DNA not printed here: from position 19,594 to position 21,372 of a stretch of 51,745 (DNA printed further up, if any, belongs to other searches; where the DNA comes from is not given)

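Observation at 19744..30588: ~11-kb co-directional sensory supercluster built around KaiC-like proteins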

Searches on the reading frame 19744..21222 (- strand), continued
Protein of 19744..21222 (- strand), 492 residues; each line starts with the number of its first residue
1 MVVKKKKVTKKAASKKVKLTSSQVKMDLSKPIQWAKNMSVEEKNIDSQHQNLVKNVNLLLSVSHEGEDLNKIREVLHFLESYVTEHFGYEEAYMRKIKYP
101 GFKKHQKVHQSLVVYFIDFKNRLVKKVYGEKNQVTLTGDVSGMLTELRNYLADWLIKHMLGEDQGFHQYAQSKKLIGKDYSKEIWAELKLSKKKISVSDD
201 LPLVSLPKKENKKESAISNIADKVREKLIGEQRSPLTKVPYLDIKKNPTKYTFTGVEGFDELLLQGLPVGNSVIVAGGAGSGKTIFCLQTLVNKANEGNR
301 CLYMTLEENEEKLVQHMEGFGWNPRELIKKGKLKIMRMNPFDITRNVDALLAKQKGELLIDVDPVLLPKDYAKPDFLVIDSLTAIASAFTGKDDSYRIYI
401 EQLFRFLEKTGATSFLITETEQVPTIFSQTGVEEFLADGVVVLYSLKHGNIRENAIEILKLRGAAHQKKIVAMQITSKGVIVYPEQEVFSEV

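Call 69: search_protein_families(library=pfam, proteins=[L031:9671-10990:+, L037:85-1323:+, L043:912-2270:+, L060:1768-3264:+, L066:1184-2629:+, L071:7750-9090:+, L073:9425-10723:+, L080:9572-10831:+, L059:9446-10723:+, L020:463-2637:+], max_evalue=0.01)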
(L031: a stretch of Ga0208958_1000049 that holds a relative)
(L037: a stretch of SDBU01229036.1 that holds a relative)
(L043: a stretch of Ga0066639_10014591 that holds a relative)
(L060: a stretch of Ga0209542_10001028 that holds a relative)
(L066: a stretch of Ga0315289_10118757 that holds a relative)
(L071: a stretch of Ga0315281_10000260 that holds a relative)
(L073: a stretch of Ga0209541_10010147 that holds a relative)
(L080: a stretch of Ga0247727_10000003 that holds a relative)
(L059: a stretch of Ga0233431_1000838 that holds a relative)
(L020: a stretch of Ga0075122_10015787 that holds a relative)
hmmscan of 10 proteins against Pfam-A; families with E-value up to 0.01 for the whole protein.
L031:9671-10990:+ (440 aa): 9 families
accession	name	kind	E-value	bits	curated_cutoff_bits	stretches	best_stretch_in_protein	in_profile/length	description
PF06745.19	ATPase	-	1.9e-51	175.1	26.6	1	200-432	2-230/231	KaiC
PF07088.17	GvpD_P-loop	-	7.4e-06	26.4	24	1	216-394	9-176/189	GvpD gas vesicle protein, P-loop domain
PF03796.21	DnaB_C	-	9.9e-06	25.6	27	1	199-264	2-67/255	DnaB-like helicase C terminal domain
PF13481.12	AAA_25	-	4.4e-05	23.6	27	1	210-363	25-187/195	AAA domain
PF24883.2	NPHP3_N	-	0.0013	19.3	24.8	1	218-258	23-63/164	Nephrocystin 3, N-terminal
PF00154.27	RecA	-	0.0025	17.7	27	1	198-254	32-89/262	recA bacterial DNA recombination protein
PF13245.12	AAA_19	-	0.0031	18.1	25.1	0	216-255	10-51/134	AAA domain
PF13173.12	AAA_14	-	0.0031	18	27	1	219-276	4-56/129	AAA domain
PF00006.31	ATP-synt_ab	-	0.0094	16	29.5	0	214-268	11-64/213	ATP synthase alpha/beta family, nucleotide-binding domain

L037:85-1323:+ (413 aa): 6 families
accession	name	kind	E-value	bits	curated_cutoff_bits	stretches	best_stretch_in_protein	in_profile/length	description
PF06745.19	ATPase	-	1.6e-52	178.6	26.6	1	169-402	1-230/231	KaiC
PF07088.17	GvpD_P-loop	-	1.3e-06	28.9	24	1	187-364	10-176/189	GvpD gas vesicle protein, P-loop domain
PF03796.21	DnaB_C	-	8e-06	25.9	27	1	169-234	2-67/255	DnaB-like helicase C terminal domain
PF13481.12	AAA_25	-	1.9e-05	24.8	27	1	176-333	22-187/195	AAA domain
PF20720.3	nSTAND3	-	0.0057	16.8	27.2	0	189-226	19-57/155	Novel STAND NTPase 3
PF13173.12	AAA_14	-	0.0063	17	27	0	190-234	5-48/129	AAA domain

L043:912-2270:+ (453 aa): 10 families
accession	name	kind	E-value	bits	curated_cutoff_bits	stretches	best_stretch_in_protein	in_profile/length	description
PF06745.19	ATPase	-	1.3e-52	178.9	26.6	1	212-444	2-230/231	KaiC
PF13481.12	AAA_25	-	1.4e-06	28.5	27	1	222-376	25-188/195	AAA domain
PF03796.21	DnaB_C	-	5.8e-06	26.3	27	1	211-319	2-106/255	DnaB-like helicase C terminal domain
PF07088.17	GvpD_P-loop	-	0.00031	21.1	24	1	229-406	10-176/189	GvpD gas vesicle protein, P-loop domain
PF09339.16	HTH_IclR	-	0.00047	20.3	22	1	26-62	10-46/52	IclR helix-turn-helix domain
PF14493.12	HTH_40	-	0.00065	20.4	27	1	29-86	7-60/89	Helix-turn-helix domain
PF05729.18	NACHT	-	0.0019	18.5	26.7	0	232-363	3-115/167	NACHT domain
PF00154.27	RecA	-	0.0025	17.7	27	0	211-270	33-93/262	recA bacterial DNA recombination protein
PF20720.3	nSTAND3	-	0.0042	17.2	27.2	0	232-277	20-66/155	Novel STAND NTPase 3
PF11994.14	DUF3489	-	0.0096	16.4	29.5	0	25-55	13-42/68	Protein of unknown function (DUF3489)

L060:1768-3264:+ (499 aa): 27 families (the best 25 are shown)
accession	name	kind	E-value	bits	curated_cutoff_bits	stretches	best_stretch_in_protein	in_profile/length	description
PF06745.19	ATPase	-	6.3e-51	173.4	26.6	1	260-493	1-230/231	KaiC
PF09339.16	HTH_IclR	-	1e-09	38.4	22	2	49-88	7-46/52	IclR helix-turn-helix domain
PF03796.21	DnaB_C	-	5.8e-06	26.3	27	1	260-327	2-69/255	DnaB-like helicase C terminal domain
PF13481.12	AAA_25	-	2.9e-05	24.2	27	1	265-395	20-158/195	AAA domain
PF21212.3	Dimerisation2-like_dom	-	3.7e-05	24.4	27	0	106-132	27-53/72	Dimerisation2-like domain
PF08279.18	HTH_11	-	5.8e-05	23.3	25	0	107-142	8-43/55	HTH domain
PF13412.12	HTH_24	-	7e-05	22.8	21.9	0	112-142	15-45/48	Winged helix-turn-helix DNA-binding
PF08280.17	HTH_Mga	-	7.1e-05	23.2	23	1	95-139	1-44/59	M protein trans-acting positive regulator (MGA) HTH domain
PF11994.14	DUF3489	-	0.00011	22.7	29.5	0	101-136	8-43/68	Protein of unknown function (DUF3489)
PF22979.2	HTH_69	-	0.00017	21.8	27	1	44-93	8-59/69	Winged helix-turn-helix domain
PF20720.3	nSTAND3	-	0.00018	21.7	27.2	0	280-315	19-55/155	Novel STAND NTPase 3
PF22451.2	NirdL-like_HTH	-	0.00019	21.4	27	0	66-90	22-46/47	Siroheme decarboxylase NirDL-like HTH domain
PF14493.12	HTH_40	-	0.00027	21.6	27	0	108-185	6-75/89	Helix-turn-helix domain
PF01022.26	HTH_5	-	0.00032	21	22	0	47-88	4-43/47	Bacterial regulatory protein, arsR family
PF12802.13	MarR_2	-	0.00038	21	27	0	52-90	12-50/61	MarR family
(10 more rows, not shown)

L066:1184-2629:+ (482 aa): 4 families
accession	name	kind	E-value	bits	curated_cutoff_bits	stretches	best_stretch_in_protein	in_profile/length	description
PF06745.19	ATPase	-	7.2e-53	179.8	26.6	1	239-472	1-230/231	KaiC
PF13481.12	AAA_25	-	2.9e-07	30.7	27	1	234-404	10-188/195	AAA domain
PF07088.17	GvpD_P-loop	-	8.6e-07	29.5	24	1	256-434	9-176/189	GvpD gas vesicle protein, P-loop domain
PF24883.2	NPHP3_N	-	0.0026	18.4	24.8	1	258-302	23-67/164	Nephrocystin 3, N-terminal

L071:7750-9090:+ (447 aa): 7 families
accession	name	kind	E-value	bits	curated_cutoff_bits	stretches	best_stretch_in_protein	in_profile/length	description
PF06745.19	ATPase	-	1.1e-52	179.1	26.6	1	204-437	1-230/231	KaiC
PF03796.21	DnaB_C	-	2.2e-07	31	27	1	204-316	2-110/255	DnaB-like helicase C terminal domain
PF07088.17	GvpD_P-loop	-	1.4e-06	28.8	24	1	221-399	9-176/189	GvpD gas vesicle protein, P-loop domain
PF13481.12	AAA_25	-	2e-06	28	27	1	213-369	24-188/195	AAA domain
PF00154.27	RecA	-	0.0038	17.2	27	0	190-282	19-110/262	recA bacterial DNA recombination protein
PF13173.12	AAA_14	-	0.0039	17.6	27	0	223-267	3-46/129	AAA domain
PF24883.2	NPHP3_N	-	0.0049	17.5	24.8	0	223-267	23-67/164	Nephrocystin 3, N-terminal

L073:9425-10723:+ (433 aa): 7 families
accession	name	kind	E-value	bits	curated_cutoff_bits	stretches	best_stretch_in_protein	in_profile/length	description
PF06745.19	ATPase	-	7.6e-54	183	26.6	1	191-424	1-230/231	KaiC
PF13481.12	AAA_25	-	1.6e-06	28.3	27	1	189-355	13-187/195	AAA domain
PF07088.17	GvpD_P-loop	-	1.2e-05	25.7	24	1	208-386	9-176/189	GvpD gas vesicle protein, P-loop domain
PF03796.21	DnaB_C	-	0.00015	21.6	27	1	191-256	2-67/255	DnaB-like helicase C terminal domain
PF25199.1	nSTAND_NTPase5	-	0.0051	17.1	34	0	208-244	40-77/145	Novel STAND NTPase 5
PF20720.3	nSTAND3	-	0.0085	16.2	27.2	0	209-247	17-56/155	Novel STAND NTPase 3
PF13173.12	AAA_14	-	0.0093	16.4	27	0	211-254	4-46/129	AAA domain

L080:9572-10831:+ (420 aa): 6 families
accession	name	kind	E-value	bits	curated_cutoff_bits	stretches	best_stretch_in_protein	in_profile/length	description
PF06745.19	ATPase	-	3.3e-51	174.3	26.6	1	174-407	1-230/231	KaiC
PF13481.12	AAA_25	-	4e-07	30.3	27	1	173-339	14-188/195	AAA domain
PF03796.21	DnaB_C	-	4.2e-06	26.8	27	1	174-241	2-69/255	DnaB-like helicase C terminal domain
PF07088.17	GvpD_P-loop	-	2.5e-05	24.7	24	1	193-366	11-173/189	GvpD gas vesicle protein, P-loop domain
PF09339.16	HTH_IclR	-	0.0013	18.9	22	1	32-66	10-44/52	IclR helix-turn-helix domain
PF00154.27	RecA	-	0.0024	17.8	27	1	171-238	30-98/262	recA bacterial DNA recombination protein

L059:9446-10723:+ (426 aa): 5 families
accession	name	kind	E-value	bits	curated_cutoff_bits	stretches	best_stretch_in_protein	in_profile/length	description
PF06745.19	ATPase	-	4.6e-53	180.4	26.6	1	185-417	2-230/231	KaiC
PF07088.17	GvpD_P-loop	-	5.1e-08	33.5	24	1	201-381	9-178/189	GvpD gas vesicle protein, P-loop domain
PF03796.21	DnaB_C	-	1.3e-05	25.1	27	1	184-266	2-85/255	DnaB-like helicase C terminal domain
PF13481.12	AAA_25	-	1.5e-05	25.2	27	1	180-348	11-187/195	AAA domain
PF00154.27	RecA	-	0.001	19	27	1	174-243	22-93/262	recA bacterial DNA recombination protein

L020:463-2637:+ (725 aa): 6 families
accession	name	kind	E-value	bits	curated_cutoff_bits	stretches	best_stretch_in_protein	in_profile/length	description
PF06745.19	ATPase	-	6e-51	173.5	26.6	1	482-715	1-230/231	KaiC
PF01814.28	Hemerythrin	-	1.5e-20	74.4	25.3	2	128-246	4-125/127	Hemerythrin HHE cation binding domain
PF07088.17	GvpD_P-loop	-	3e-06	27.7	24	1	499-677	9-176/189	GvpD gas vesicle protein, P-loop domain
PF03796.21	DnaB_C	-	0.00045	20.1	27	1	483-568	3-84/255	DnaB-like helicase C terminal domain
PF13481.12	AAA_25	-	0.00047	20.3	27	1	491-646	24-187/195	AAA domain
PF01527.26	HTH_Tnp_1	-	0.0078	16.9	24.1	0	88-145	13-71/75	Transposase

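Call 75: search_protein_families(library=padloc, proteins=[window:19744-21222:-], max_evalue=0.001)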
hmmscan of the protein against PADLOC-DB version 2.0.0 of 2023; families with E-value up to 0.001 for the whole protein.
window:19744-21222:- (492 aa): 0 families
